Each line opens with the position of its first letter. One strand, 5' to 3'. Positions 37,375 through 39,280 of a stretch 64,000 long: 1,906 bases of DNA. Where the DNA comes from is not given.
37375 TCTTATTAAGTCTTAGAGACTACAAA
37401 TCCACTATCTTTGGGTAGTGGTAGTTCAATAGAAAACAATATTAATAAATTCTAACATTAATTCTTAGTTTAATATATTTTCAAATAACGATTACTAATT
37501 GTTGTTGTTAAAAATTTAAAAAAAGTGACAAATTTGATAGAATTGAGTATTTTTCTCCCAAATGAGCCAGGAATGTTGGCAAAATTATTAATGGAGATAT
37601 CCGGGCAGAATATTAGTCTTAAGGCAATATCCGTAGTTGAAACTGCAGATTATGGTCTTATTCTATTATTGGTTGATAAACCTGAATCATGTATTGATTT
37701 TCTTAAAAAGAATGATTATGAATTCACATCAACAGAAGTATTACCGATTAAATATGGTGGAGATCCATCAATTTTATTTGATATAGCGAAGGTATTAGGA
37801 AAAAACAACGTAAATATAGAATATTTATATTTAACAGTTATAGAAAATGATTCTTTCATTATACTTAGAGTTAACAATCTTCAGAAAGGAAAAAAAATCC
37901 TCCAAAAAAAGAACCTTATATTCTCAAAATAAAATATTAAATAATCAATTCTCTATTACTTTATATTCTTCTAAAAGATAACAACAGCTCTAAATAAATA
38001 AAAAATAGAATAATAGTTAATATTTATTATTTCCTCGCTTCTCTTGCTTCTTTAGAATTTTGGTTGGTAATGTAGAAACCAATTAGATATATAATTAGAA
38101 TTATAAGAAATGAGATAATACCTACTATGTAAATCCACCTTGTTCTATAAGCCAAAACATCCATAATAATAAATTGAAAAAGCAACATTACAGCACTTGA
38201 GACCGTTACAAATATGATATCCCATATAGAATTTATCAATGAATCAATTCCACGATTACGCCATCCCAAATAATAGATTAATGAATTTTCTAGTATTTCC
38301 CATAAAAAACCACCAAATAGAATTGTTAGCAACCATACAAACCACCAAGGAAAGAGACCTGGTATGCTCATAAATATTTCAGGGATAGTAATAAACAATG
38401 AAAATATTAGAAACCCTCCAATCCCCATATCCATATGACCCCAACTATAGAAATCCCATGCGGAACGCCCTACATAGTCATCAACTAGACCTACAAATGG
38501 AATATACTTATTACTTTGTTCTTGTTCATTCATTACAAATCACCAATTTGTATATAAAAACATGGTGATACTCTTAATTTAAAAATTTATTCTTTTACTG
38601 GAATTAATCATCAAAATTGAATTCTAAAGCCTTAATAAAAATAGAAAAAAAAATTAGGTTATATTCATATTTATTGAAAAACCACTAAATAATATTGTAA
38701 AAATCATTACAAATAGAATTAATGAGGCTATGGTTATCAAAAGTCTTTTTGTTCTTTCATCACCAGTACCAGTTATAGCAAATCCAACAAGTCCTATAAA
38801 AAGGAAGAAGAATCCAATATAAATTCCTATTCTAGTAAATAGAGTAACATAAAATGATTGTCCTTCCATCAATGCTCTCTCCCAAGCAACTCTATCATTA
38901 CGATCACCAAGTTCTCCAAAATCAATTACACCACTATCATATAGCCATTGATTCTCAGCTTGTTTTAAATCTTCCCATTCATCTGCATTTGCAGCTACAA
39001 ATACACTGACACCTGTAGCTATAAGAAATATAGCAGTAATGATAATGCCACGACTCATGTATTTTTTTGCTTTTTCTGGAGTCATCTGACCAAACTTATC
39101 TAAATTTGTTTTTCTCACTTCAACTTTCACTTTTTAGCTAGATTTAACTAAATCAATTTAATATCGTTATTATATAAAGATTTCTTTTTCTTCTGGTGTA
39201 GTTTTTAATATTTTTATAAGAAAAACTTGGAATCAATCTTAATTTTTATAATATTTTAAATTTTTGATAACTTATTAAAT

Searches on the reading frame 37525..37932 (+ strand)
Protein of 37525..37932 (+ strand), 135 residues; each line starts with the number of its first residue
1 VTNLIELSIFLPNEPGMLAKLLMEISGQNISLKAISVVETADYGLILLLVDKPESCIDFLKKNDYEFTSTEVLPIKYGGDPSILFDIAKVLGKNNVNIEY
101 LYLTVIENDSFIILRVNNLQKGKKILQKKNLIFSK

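Call 79: search_protein_families(library=pfam, proteins=[window:37525-37932:+], max_evalue=0.001)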
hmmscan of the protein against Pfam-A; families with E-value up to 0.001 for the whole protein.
window:37525-37932:+ (135 aa): 5 families
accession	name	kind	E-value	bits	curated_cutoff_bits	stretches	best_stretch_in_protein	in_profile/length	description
PF19571.5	ACT_8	-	2.5e-14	53.7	23.5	1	5-133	4-132/141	ACT domain pair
PF01842.31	ACT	-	1.5e-10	41.1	27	1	6-44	2-43/66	ACT domain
PF22629.2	ACT_AHAS_ss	-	9.6e-09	35.7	27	0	7-55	1-50/67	AHAS small subunit-like ACT domain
PF13291.12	ACT_4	-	3.2e-06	28.2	27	0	6-43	8-45/80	ACT domain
PF13840.12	ACT_7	-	4.7e-05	23.6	27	0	13-46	19-51/65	ACT domain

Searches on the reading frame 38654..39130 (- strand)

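Call 79: search_protein_families(library=pfam, proteins=[window:38654-39130:-], max_evalue=0.001)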
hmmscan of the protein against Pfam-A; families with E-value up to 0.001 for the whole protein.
window:38654-39130:- (158 aa): 1 family
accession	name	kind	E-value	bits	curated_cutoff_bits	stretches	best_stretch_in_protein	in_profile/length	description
PF09925.14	DUF2157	-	0.00032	20.8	32.4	0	22-55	31-64/146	Predicted membrane protein (DUF2157)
